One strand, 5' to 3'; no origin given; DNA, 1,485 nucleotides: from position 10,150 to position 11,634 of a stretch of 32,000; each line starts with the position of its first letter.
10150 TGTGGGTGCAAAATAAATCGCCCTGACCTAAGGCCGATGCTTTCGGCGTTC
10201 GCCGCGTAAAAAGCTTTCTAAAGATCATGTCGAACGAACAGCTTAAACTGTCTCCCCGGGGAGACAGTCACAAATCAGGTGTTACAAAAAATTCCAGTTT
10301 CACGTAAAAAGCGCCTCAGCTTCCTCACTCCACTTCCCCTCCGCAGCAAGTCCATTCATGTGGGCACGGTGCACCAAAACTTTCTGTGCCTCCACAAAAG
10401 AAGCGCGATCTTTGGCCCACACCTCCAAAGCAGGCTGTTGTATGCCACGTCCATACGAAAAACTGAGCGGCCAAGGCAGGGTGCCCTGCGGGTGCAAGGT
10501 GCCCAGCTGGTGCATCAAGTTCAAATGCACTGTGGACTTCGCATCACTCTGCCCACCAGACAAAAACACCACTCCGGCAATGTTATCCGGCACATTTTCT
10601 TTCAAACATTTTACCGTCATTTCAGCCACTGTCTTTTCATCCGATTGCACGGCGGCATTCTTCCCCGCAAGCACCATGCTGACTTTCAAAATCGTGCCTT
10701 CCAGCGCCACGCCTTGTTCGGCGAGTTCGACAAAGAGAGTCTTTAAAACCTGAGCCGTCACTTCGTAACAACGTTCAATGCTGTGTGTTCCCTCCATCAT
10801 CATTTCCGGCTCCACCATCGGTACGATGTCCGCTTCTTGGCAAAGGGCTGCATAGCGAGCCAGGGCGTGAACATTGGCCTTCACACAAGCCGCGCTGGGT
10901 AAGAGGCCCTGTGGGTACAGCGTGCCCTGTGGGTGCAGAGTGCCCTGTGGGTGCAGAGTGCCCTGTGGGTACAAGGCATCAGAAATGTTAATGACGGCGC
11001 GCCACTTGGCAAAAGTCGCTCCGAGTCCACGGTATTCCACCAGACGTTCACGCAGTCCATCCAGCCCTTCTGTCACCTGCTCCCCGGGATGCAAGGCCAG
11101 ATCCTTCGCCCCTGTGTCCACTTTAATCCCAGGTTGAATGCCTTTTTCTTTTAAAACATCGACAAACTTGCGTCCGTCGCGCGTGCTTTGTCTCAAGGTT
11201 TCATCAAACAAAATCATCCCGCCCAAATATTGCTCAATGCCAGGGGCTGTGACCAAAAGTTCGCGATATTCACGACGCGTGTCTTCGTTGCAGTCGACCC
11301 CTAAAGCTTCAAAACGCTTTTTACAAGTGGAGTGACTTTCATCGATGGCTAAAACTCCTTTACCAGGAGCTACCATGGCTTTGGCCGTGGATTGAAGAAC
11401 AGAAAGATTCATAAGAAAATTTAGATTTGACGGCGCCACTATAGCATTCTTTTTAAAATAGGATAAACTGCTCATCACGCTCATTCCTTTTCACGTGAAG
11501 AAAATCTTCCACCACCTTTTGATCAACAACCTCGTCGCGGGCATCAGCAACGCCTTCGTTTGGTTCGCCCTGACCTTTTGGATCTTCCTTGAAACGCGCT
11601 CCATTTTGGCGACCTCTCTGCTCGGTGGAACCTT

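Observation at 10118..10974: An 18-bp unit (core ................) sits at three nearby loci, twice in-frame inside a housekeeping aldolase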

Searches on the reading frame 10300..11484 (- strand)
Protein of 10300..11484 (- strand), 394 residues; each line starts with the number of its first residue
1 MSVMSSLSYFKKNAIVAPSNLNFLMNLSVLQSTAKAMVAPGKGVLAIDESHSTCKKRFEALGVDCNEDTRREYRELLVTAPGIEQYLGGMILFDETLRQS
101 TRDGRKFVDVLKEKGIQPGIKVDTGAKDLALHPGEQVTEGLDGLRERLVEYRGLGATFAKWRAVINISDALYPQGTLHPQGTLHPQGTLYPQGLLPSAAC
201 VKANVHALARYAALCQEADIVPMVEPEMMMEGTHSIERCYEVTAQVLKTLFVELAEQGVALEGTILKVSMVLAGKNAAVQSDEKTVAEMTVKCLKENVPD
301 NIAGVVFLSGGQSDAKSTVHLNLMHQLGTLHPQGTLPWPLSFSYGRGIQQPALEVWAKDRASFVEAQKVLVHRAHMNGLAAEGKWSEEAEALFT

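Call 5: search_protein_families(library=pfam, proteins=[window:10300-11484:-])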
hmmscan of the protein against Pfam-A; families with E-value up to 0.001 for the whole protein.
window:10300-11484:- (394 aa): 1 family
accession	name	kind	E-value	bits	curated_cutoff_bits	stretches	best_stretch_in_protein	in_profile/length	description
PF00274.25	Glycolytic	-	5.3e-118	394.2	22.2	2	195-390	144-334/349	Fructose-bisphosphate aldolase class-I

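Call 7: find_homologous_proteins(query=window:10300-11412:-)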
Query window:10300-11412:- (370 aa): 8000 proteins with E <= 0.001 among 8000 candidates; the best 120 are listed.
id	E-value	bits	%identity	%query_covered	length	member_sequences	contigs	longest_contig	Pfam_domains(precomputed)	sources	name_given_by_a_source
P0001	2.5e-187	640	82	99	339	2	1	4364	PF00274.26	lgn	-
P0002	1.1e-186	638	82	99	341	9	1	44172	PF00274.26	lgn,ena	-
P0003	9.9e-186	635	82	99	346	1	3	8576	PF00274.26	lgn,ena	-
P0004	1.6e-185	634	82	99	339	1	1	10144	PF00274.26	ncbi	-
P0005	1.0e-181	622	80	99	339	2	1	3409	PF00274.26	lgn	-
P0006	8.9e-173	593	76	99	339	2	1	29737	PF00274.26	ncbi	-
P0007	2.3e-172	591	76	99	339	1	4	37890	PF00274.26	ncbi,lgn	-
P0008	3.3e-172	591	77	99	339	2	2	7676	PF00274.26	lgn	-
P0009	2.7e-170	584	76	99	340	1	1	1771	PF00274.26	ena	-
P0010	2.4e-169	581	77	99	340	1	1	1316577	PF00274.26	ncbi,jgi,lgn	ncbi:MAG: class I fructose-bisphosphate aldolase [Candidatus Gracilibacteria bacterium]|jgi:fructose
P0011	7.2e-169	580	76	99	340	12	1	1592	PF00274.26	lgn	-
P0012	3.3e-168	577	76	99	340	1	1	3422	PF00274.26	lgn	-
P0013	3.6e-168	577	75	99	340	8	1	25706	PF00274.26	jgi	jgi:fructose-bisphosphate aldolase class I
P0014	6.5e-168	577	76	100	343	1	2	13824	PF00274.26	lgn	-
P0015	1.6e-167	575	74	99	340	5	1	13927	PF00274.26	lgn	-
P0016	8.5e-167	573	75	99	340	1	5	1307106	PF00274.26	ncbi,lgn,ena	ncbi:MAG: class I fructose-bisphosphate aldolase [Patescibacteria group bacterium]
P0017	1.0e-166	573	75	99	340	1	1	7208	PF00274.26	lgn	-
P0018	4.9e-166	570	75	99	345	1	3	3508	PF00274.26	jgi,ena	-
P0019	2.1e-165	568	74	99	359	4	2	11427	PF00274.26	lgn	-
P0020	9.3e-165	566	75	99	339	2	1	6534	PF00274.26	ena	-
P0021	1.2e-164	566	73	99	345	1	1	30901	PF00274.26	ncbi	-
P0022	2.8e-163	561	81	89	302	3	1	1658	PF00274.26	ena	-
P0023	4.7e-163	561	76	96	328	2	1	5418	PF00274.26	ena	-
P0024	3.9e-161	554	71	99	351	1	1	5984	PF00274.26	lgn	-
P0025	1.3e-160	553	72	99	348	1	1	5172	PF00274.26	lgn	-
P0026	2.2e-160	552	72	99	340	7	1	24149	PF00274.26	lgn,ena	-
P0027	2.5e-160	552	73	99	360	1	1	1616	PF00274.26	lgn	-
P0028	9.1e-160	550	70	99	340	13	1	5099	PF00274.26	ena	-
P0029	1.0e-159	550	70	99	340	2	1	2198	PF00274.26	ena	-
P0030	2.2e-159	548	72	99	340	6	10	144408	PF00274.26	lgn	-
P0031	2.5e-159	548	70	99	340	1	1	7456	PF00274.26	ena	-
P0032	4.4e-159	547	72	100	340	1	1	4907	PF00274.26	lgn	-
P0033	3.1e-158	545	74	96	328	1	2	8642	PF00274.26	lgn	-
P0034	1.9e-157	542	74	96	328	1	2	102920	PF00274.26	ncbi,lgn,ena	-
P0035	6.7e-157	540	72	96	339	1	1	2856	PF00274.26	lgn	-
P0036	1.7e-156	539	69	100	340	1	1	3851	PF00274.26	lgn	-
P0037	1.4e-154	533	71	96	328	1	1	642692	PF00274.26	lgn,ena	-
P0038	1.8e-154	532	71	99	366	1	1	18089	PF00274.26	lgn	-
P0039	2.7e-154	532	70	96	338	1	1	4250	PF00274.26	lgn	-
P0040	7.5e-153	527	70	96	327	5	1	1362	PF00274.26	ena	-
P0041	2.1e-151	522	69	98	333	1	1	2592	PF00274.26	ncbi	-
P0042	3.2e-151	522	70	98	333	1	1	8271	PF00274.26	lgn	-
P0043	6.6e-149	514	69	99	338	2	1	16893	PF00274.26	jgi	jgi:fructose-bisphosphate aldolase class I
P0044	6.6e-148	511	65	99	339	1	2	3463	PF00274.26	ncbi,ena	-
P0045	2.9e-147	509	66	99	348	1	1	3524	PF00274.26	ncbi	ncbi:MAG: class I fructose-bisphosphate aldolase [Candidatus Peregrinibacteria bacterium]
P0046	4.1e-146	505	66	99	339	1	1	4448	PF00274.26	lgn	-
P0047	4.8e-144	498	65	99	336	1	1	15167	PF00274.26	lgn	-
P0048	1.8e-143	496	66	98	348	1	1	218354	PF00274.26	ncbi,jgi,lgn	ncbi:MAG: class I fructose-bisphosphate aldolase [Candidatus Gracilibacteria bacterium]|jgi:fructose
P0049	3.1e-143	495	64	99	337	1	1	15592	PF00274.26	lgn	-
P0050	5.0e-143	495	66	98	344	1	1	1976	PF00274.26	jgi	jgi:fructose-bisphosphate aldolase class I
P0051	6.1e-142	491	67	97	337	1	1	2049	PF00274.26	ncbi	-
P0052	1.1e-141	490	64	98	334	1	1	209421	PF00274.26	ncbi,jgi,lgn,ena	ncbi:MAG: class I fructose-bisphosphate aldolase [Candidatus Gracilibacteria bacterium]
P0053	6.7e-141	488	63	99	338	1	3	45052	PF00274.26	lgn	-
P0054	1.2e-140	487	64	99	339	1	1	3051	PF00274.26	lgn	-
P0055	1.8e-140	486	64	99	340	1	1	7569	PF00274.26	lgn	-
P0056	2.8e-140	486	66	98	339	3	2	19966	PF00274.26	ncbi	-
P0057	4.0e-140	485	65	98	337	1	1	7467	PF00274.26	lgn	-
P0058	5.3e-140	485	63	99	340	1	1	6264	PF00274.26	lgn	-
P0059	5.7e-140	485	66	98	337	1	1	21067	PF00274.26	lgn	-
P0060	8.6e-140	484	60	99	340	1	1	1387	PF00274.26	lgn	-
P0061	8.7e-140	484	62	99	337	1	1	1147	PF00274.26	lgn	-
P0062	1.9e-139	483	61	99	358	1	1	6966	PF00274.26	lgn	-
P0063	2.0e-139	483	63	99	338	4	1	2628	PF00274.26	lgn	-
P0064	2.4e-139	483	63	99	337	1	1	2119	PF00274.26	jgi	jgi:fructose-bisphosphate aldolase class I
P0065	2.6e-139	482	63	98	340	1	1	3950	PF00274.26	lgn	-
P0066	3.1e-139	482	64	99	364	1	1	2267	PF00274.26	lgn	-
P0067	3.7e-139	482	62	98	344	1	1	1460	PF00274.26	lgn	-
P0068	4.2e-139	482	63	99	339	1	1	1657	PF00274.26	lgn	-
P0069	8.2e-139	481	62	98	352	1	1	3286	PF00274.26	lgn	-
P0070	8.5e-139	481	63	99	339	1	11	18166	PF00274.26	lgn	-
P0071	1.1e-138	480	63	99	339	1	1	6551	PF00274.26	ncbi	-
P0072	1.9e-138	480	65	99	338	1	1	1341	PF00274.26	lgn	-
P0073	2.2e-138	479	62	98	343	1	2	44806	PF00274.26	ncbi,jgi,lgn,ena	-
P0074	2.9e-138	479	65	96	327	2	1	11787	PF00274.26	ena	-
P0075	3.2e-138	479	62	99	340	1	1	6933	PF00274.26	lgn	-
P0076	3.3e-138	479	62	99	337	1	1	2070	PF00274.26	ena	-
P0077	3.9e-138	479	65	99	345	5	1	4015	PF00274.26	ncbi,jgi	jgi:fructose-bisphosphate aldolase class I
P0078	4.6e-138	478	63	98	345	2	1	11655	PF00274.26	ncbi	-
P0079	4.8e-138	478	62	99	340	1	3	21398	PF00274.26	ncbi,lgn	-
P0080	5.5e-138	478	61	99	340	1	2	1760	PF00274.26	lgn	-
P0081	7.4e-138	478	62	99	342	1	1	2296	PF00274.26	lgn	-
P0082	1.2e-137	477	62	99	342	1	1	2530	PF00274.26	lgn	-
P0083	6.2e-137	475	61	98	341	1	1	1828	PF00274.26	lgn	-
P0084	1.7e-136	473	61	99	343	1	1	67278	PF00274.26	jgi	-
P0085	1.7e-136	473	61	98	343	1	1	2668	PF00274.26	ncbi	-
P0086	2.0e-136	473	61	99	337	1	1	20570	PF00274.26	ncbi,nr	ncbi:fructose-bisphosphate aldolase class I [Candidatus Peregrinibacteria bacterium]|nr:fructose-bis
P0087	5.4e-136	472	61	98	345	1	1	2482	PF00274.26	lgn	-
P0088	5.7e-136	471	63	99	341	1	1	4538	PF00274.26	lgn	-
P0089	9.4e-136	471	61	98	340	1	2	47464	PF00274.26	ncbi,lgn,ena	ncbi:MAG: class I fructose-bisphosphate aldolase [Patescibacteria group bacterium]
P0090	1.2e-135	470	60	99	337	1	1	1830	PF00274.26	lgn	-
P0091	1.6e-135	470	60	99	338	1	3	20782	PF00274.26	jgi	jgi:fructose-bisphosphate aldolase class I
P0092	1.8e-135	470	62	99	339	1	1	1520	PF00274.26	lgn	-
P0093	3.5e-135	469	60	99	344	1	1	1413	PF00274.26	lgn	-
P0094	5.4e-135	468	63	99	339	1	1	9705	PF00274.26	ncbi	-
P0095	8.1e-135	468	62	99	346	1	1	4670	PF00274.26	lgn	-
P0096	9.5e-135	467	62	99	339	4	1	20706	PF00274.26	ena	-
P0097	9.9e-135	467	63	98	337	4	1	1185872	PF00274.26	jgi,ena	-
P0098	1.0e-134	467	64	99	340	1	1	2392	PF00274.26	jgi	jgi:fructose-bisphosphate aldolase, class I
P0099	1.3e-134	467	60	99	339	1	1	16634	PF00274.26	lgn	-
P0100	1.9e-134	466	59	99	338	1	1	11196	PF00274.26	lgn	-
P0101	1.9e-134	466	61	99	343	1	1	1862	PF00274.26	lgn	-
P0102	3.3e-134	466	64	96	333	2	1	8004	PF00274.26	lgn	-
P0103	4.2e-134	465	62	99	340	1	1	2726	PF00274.26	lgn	-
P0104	4.5e-134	465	61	99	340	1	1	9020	PF00274.26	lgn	-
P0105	4.7e-134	465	62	100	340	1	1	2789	PF00274.26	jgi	-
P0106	5.0e-134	465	61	94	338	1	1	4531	PF00274.26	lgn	-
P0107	5.7e-134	465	63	96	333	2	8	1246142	PF00274.26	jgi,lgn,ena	-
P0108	6.9e-134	465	60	99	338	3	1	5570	PF00274.26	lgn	-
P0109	8.0e-134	464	62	99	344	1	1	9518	PF00274.26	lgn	-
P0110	8.6e-134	464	61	99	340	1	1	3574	PF00274.26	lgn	-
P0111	9.3e-134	464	61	99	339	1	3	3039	PF00274.26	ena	-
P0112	9.9e-134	464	60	99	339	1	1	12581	PF00274.26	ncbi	ncbi:MAG: class I fructose-bisphosphate aldolase [Candidatus Peregrinibacteria bacterium]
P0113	1.3e-133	464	61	99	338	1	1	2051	PF00274.26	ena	-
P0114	1.6e-133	463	62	98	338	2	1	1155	PF00274.26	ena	-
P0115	1.7e-133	463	63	98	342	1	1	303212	PF00274.26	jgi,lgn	jgi:fructose-bisphosphate aldolase class I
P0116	1.8e-133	463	63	99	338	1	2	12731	PF00274.26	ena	-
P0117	1.8e-133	463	61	99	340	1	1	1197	PF00274.26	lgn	-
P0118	2.7e-133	463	60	99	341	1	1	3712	PF00274.26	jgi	-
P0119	2.7e-133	463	62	99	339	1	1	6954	PF00274.26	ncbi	-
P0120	3.1e-133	462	60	99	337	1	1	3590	PF00274.26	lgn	-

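Call 14: find_encoding_contigs(protein=P0002, flank=6000, max_places=3)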
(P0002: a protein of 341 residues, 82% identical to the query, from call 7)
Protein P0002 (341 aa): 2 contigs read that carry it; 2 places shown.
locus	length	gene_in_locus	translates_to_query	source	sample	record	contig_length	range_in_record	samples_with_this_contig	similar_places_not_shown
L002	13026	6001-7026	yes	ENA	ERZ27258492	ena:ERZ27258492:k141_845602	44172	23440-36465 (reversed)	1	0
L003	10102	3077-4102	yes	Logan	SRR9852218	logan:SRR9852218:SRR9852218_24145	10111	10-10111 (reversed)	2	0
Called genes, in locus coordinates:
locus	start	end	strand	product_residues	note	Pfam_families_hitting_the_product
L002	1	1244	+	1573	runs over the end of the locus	-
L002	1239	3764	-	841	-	PF02861:Clp_N, PF23569:NBD_SMAX1, PF00004:AAA, PF17871:AAA_lid_9, PF00158:Sigma54_activat, PF07724:AAA_2, PF07728:AAA_5, PF00004:AAA, +10 more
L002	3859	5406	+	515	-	PF00395:SLH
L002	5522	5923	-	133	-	PF00903:Glyoxalase (weak), PF22677:Ble-like_N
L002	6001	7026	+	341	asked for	PF00274:Glycolytic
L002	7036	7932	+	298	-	PF00316:FBPase, PF18913:FBPase_C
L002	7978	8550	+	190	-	PF04542:Sigma70_r2, PF08281:Sigma70_r4_2, PF04545:Sigma70_r4 (weak)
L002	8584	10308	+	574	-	PF04773:FecR, PF18915:DUF5667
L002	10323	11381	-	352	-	PF10555:MraY_sig1 (faint), PF00953:Glycos_transf_4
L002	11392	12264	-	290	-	PF00768:Peptidase_S11, PF13354:Beta-lactamase2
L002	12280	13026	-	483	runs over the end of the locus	PF03816:LytR_cpsA_psr, PF13399:LytR_C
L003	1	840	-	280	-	?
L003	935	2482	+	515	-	PF00395:SLH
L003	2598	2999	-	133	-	PF00903:Glyoxalase (weak), PF22677:Ble-like_N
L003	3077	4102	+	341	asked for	PF00274:Glycolytic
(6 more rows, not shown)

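Call 15: find_encoding_contigs(protein=P0004, flank=6000, max_places=3)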
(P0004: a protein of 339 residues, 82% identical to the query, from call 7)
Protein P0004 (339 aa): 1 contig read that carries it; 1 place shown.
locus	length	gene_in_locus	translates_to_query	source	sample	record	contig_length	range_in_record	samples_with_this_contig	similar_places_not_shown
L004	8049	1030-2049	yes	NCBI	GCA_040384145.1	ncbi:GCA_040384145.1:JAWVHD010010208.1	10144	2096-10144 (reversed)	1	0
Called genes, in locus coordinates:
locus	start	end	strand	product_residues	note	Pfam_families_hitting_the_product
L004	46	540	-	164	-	-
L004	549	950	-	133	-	PF00903:Glyoxalase (weak), PF22677:Ble-like_N (weak)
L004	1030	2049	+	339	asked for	PF00274:Glycolytic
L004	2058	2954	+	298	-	PF00316:FBPase, PF18913:FBPase_C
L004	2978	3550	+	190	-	PF04542:Sigma70_r2, PF08281:Sigma70_r4_2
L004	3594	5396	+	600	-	-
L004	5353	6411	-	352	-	PF10555:MraY_sig1 (faint), PF00953:Glycos_transf_4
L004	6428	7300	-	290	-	PF00768:Peptidase_S11, PF13354:Beta-lactamase2 (weak)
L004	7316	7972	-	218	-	PF13399:LytR_C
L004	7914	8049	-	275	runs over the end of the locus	-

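Call 16: find_encoding_contigs(protein=P0003, flank=6000, max_places=3)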
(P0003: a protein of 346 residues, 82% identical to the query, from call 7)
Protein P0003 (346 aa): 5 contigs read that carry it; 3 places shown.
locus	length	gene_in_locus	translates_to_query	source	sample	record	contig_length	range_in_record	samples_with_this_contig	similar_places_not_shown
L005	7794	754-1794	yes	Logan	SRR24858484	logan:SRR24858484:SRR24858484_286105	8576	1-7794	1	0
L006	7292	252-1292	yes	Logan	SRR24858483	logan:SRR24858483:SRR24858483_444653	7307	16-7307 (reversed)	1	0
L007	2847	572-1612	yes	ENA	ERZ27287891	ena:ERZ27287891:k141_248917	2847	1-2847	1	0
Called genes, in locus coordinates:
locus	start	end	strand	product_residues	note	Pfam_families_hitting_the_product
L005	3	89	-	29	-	?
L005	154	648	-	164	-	-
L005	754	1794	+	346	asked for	PF00274:Glycolytic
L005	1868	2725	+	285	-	-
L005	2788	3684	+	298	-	PF00316:FBPase, PF18913:FBPase_C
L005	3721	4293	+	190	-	PF04542:Sigma70_r2, PF08281:Sigma70_r4_2, PF04545:Sigma70_r4 (faint)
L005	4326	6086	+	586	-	PF04773:FecR, PF18915:DUF5667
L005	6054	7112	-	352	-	PF00953:Glycos_transf_4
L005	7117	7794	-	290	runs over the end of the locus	PF00768:Peptidase_S11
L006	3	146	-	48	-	?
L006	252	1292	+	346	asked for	PF00274:Glycolytic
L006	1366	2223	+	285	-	-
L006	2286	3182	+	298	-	PF00316:FBPase, PF18913:FBPase_C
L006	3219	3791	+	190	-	PF04542:Sigma70_r2, PF08281:Sigma70_r4_2, PF04545:Sigma70_r4 (faint)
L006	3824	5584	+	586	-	PF04773:FecR, PF18915:DUF5667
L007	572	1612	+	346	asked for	PF00274:Glycolytic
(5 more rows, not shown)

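Call 32: list_cluster_members(proteins=[window:10300-11412:-, window:10300-11484:-, window:8249-9145:-, window:9185-10054:-, window:9185-10072:-, window:11495-12808:+, window:12820-13221:+])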
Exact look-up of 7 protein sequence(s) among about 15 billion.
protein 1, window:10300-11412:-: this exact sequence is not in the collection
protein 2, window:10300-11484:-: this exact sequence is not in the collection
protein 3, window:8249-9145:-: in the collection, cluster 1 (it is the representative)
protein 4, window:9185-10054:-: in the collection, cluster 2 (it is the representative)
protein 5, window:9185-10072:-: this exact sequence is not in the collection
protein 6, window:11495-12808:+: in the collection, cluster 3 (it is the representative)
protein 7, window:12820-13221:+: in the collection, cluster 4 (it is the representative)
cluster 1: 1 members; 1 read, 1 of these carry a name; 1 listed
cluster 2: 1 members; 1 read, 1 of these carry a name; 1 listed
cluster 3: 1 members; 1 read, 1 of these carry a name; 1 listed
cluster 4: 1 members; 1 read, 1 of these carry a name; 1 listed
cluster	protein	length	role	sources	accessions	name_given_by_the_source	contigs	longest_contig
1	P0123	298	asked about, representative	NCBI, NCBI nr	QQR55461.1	fructose-1,6-bisphosphatase [Candidatus Peregrinibacteria bacterium] | MAG: fructose-1,6-bisphosphatase [Candidatus Peregrinibacteria bacterium]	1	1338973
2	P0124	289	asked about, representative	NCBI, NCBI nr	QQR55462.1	HNH endonuclease [Candidatus Peregrinibacteria bacterium] | MAG: HNH endonuclease [Candidatus Peregrinibacteria bacterium]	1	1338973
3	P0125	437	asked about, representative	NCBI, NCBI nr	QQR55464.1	MFS transporter [Candidatus Peregrinibacteria bacterium] | MAG: MFS transporter [Candidatus Peregrinibacteria bacterium]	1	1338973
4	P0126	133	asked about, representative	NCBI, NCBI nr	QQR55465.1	hypothetical protein IPG41_02840 [Candidatus Peregrinibacteria bacterium] | MAG: hypothetical protein IPG41_02840 [Candidatus Peregrinibacteria bacterium]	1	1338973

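Call 33: predict_structure(alignment_id=A3)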
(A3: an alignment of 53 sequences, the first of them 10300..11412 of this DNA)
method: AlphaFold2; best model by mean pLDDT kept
length: 370 residues; sequences in the alignment: 53
mean_pLDDT: 90.9   pTM: 0.90
mean pLDDT of the five models: 90.9, 90.0, 89.6, 89.0, 87.7
residues with pLDDT >= 90: 290; 70-90: 47; 50-70: 18; < 50: 15
segments of 3 or more residues with pLDDT < 50: 152-154, 156-167
pLDDT, mean of each block of 10 residues (from residue 1): 97 97 80 95 94 98 96 95 98 96 82 92 98 97 73 47 52 91 98 98 90 95 98 98 96 94 97 98 90 95 78 93 92 97 97 96 86
secondary structure, 60 per line:
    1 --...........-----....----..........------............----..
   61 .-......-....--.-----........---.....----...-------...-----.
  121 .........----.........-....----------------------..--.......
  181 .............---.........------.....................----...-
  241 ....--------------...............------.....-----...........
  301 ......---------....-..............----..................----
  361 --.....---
elements in order: H3-13 E19-22 H27-36 H43-54 E63-68 H70-73 H83-89 E93-97 E102-104 E112-114 H120-129 E134-142 E144-147 H174-193 E197-205 H212-232 E241-244 H259-273 E280-284 H290-306 E316-319 H321-334 H339-356 H363-367

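Call 45: find_encoding_contigs(protein=P0124, flank=10000, max_places=3)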
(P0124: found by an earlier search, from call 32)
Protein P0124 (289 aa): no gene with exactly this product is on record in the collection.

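Call 46: find_encoding_contigs(protein=P0001, flank=5000, max_places=3)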
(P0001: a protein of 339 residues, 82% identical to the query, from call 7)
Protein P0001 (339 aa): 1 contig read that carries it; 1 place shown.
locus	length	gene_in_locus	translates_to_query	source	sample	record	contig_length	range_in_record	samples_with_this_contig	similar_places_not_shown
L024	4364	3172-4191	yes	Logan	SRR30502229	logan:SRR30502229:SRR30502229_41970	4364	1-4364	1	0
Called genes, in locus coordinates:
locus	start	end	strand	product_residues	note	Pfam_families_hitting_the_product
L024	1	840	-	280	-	?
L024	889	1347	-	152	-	-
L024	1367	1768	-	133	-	PF00903:Glyoxalase, PF22677:Ble-like_N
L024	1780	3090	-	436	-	PF07690:MFS_1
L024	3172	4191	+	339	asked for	PF00274:Glycolytic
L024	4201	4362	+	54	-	?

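Call 47: find_encoding_contigs(protein=P0005, flank=5000, max_places=3)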
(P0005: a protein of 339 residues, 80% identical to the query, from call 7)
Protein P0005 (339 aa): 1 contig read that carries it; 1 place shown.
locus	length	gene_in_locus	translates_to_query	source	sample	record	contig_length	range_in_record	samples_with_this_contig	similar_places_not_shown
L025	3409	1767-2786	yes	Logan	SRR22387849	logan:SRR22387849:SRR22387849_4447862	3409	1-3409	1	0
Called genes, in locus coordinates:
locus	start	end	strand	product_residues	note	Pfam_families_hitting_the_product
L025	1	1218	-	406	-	?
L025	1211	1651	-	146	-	PF00903:Glyoxalase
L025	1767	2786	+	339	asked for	PF00274:Glycolytic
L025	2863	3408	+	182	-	?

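Call 51: search_protein_families(library=ncbifam, proteins=[window:10300-11412:-], max_evalue=1)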
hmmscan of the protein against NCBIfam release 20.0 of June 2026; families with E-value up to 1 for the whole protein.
window:10300-11412:- (370 aa): 2 families
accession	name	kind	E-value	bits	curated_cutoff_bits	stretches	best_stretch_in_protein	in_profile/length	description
NF033379.1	FrucBisAld_I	equivalog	1.9e-139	464.1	250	2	171-357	143-323/324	class I fructose-bisphosphate aldolase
NF003784.0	PRK05377.1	equivalog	2.7e-07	30.2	392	1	50-144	55-148/297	fructose bisphosphate aldolase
